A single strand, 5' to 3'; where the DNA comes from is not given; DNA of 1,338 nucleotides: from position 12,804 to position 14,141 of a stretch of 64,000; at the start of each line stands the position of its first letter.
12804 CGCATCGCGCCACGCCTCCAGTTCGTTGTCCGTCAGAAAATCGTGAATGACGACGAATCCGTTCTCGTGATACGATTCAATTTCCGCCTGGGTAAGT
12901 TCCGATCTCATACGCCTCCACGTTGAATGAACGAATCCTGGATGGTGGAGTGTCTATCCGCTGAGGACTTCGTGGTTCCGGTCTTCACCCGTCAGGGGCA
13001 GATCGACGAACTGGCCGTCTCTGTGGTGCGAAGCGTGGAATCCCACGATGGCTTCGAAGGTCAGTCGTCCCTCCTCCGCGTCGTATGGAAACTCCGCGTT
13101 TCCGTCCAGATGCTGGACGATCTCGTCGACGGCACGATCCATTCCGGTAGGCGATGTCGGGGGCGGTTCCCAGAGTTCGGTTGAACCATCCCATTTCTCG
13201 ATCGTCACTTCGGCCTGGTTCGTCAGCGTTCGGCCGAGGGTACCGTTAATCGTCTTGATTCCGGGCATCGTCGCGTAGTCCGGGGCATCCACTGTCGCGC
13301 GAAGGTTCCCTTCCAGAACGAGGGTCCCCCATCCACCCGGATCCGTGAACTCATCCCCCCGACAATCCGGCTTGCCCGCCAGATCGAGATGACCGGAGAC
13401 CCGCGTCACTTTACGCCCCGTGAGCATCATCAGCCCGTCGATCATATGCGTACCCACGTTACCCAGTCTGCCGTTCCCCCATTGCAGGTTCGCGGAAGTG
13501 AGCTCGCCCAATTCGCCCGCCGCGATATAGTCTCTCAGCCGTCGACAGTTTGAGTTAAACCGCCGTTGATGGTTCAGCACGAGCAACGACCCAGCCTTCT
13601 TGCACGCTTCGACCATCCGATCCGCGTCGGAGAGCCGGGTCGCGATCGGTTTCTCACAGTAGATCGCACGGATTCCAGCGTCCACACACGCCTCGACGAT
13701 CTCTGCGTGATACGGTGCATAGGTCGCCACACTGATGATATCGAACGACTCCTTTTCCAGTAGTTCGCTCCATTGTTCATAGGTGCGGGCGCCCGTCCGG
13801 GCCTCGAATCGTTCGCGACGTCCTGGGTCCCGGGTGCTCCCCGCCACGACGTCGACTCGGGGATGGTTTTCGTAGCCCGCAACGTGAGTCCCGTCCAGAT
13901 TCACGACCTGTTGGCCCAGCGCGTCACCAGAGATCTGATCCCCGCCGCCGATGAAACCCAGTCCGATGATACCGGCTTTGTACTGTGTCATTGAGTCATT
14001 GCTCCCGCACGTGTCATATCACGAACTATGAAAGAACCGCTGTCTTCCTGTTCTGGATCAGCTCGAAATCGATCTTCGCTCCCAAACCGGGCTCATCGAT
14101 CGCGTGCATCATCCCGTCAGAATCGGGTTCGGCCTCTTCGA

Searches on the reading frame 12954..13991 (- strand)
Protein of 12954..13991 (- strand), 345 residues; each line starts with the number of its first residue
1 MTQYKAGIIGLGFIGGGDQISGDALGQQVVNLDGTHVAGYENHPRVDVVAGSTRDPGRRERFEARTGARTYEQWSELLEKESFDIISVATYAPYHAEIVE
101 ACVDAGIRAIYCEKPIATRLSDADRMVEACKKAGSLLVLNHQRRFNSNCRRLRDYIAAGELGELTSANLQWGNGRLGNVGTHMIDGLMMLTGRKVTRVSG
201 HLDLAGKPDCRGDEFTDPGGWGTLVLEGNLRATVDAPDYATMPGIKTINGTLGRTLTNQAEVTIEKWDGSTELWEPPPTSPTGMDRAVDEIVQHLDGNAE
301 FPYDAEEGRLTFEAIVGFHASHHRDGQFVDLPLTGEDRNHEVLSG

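Call 14: find_encoding_contigs(protein=window:12954-13991:-, flank=10000, max_places=4)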
Protein window:12954-13991:- (345 aa): 15 contigs read that carry it; 4 places shown.
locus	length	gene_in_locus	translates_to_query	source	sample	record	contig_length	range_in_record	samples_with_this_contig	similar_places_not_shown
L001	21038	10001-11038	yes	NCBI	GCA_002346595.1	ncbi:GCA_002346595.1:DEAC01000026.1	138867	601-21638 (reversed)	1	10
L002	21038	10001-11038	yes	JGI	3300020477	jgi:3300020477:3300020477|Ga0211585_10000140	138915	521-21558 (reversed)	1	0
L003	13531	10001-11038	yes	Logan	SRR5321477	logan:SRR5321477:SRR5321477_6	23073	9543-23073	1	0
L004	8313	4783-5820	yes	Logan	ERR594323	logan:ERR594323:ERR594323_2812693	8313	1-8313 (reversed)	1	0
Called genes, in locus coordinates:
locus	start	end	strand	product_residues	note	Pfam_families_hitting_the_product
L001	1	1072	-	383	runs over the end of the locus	PF13088:BNR_2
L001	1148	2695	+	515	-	-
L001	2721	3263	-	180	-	PF08281:Sigma70_r4_2 (weak), PF04545:Sigma70_r4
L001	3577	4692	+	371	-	PF01408:GFO_IDH_MocA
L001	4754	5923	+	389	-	PF01408:GFO_IDH_MocA, PF22725:GFO_IDH_MocA_C3, PF02894:GFO_IDH_MocA_C (weak)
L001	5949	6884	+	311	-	-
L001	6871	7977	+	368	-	PF01408:GFO_IDH_MocA, PF22725:GFO_IDH_MocA_C3, PF02894:GFO_IDH_MocA_C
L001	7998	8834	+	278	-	PF00106:adh_short, PF08659:KR (weak), PF13561:adh_short_C2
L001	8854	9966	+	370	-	PF02746:MR_MLE_N, PF13378:MR_MLE_C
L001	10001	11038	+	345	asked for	PF01408:GFO_IDH_MocA, PF22725:GFO_IDH_MocA_C3 (faint)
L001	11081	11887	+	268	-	PF05721:PhyH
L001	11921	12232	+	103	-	-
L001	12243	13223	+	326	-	PF02668:TauD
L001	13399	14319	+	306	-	PF00701:DHDPS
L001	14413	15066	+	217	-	PF05721:PhyH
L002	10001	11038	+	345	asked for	PF01408:GFO_IDH_MocA, PF22725:GFO_IDH_MocA_C3 (faint)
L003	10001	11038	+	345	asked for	PF01408:GFO_IDH_MocA, PF22725:GFO_IDH_MocA_C3 (faint)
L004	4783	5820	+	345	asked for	PF01408:GFO_IDH_MocA, PF22725:GFO_IDH_MocA_C3 (faint)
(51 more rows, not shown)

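Call 21: list_cluster_members(proteins=[window:12954-13991:-, window:58802-59719:+, window:27294-28121:-, window:55948-56223:-])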
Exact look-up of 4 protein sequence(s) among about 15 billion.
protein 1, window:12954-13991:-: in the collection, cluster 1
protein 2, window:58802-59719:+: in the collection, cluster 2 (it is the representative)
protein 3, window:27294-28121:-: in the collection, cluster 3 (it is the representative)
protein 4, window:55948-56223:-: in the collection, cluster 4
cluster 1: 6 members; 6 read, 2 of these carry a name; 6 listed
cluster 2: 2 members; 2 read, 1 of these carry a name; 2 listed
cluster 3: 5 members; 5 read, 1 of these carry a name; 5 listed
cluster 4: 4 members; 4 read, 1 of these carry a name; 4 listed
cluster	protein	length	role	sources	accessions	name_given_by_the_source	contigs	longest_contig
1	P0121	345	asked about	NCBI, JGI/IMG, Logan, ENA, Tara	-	strand:+ start:7708 stop:8745 length:1038 start_codon:yes stop_codon:yes ...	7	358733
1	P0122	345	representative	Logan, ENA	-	-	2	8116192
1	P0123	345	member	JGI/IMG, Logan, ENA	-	predicted dehydrogenase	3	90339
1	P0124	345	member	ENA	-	-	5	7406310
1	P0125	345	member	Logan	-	-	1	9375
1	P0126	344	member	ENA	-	-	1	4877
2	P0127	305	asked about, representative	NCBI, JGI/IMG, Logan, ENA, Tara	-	strand:+ start:4544 stop:5461 length:918 start_codon:yes stop_codon:yes gene_type:complete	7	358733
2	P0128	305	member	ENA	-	-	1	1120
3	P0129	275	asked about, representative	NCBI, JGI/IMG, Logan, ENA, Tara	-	strand:- start:4137 stop:4964 length:828 start_codon:yes stop_codon:yes gene_type:complete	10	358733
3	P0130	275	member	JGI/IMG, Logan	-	-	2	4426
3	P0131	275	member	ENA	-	-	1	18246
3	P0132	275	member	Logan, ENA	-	-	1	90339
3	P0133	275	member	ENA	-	-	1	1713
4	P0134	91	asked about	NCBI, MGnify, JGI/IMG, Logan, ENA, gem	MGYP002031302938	CR=1 FL=1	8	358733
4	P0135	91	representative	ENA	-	-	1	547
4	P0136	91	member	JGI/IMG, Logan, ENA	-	-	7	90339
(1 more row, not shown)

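Call 22: find_encoding_contigs(protein=P0136, flank=10000, max_places=6)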
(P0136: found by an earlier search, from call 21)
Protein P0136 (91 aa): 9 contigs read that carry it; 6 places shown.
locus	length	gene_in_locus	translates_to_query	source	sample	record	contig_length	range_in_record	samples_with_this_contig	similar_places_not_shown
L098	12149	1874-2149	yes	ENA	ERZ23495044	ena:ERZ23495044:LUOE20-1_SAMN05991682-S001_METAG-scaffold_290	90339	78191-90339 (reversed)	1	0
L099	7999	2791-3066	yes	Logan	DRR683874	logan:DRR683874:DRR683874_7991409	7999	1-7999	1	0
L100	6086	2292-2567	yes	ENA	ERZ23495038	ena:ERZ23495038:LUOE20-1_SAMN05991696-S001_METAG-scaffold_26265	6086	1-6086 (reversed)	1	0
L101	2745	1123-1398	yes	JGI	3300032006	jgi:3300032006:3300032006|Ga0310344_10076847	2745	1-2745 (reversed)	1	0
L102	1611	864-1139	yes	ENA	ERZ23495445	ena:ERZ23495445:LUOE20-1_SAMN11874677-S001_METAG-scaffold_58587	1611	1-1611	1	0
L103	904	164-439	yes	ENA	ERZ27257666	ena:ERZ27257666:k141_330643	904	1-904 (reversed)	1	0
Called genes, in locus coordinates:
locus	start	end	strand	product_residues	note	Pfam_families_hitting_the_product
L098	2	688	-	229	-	?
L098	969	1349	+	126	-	PF00702:Hydrolase (weak)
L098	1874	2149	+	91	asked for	PF01808:AICARFT_IMPCHas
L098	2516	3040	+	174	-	PF01808:AICARFT_IMPCHas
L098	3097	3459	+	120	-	-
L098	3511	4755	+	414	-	-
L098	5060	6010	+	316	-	PF08240:ADH_N, PF16912:Glu_dehyd_C, PF00107:ADH_zinc_N, PF13602:ADH_zinc_N_2 (weak)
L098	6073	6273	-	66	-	-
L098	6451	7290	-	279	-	PF04909:Amidohydro_2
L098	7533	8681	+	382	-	-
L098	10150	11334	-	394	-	PF02746:MR_MLE_N, PF13378:MR_MLE_C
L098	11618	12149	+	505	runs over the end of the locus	PF00884:Sulfatase, PF16347:SGSH_C (faint)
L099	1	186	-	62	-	?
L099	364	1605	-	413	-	PF01070:FMN_dh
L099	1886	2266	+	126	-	PF00702:Hydrolase (weak)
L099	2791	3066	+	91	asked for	PF01808:AICARFT_IMPCHas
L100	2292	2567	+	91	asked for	PF01808:AICARFT_IMPCHas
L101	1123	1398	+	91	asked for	PF01808:AICARFT_IMPCHas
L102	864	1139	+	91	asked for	PF01808:AICARFT_IMPCHas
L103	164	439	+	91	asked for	PF01808:AICARFT_IMPCHas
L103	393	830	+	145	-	PF01808:AICARFT_IMPCHas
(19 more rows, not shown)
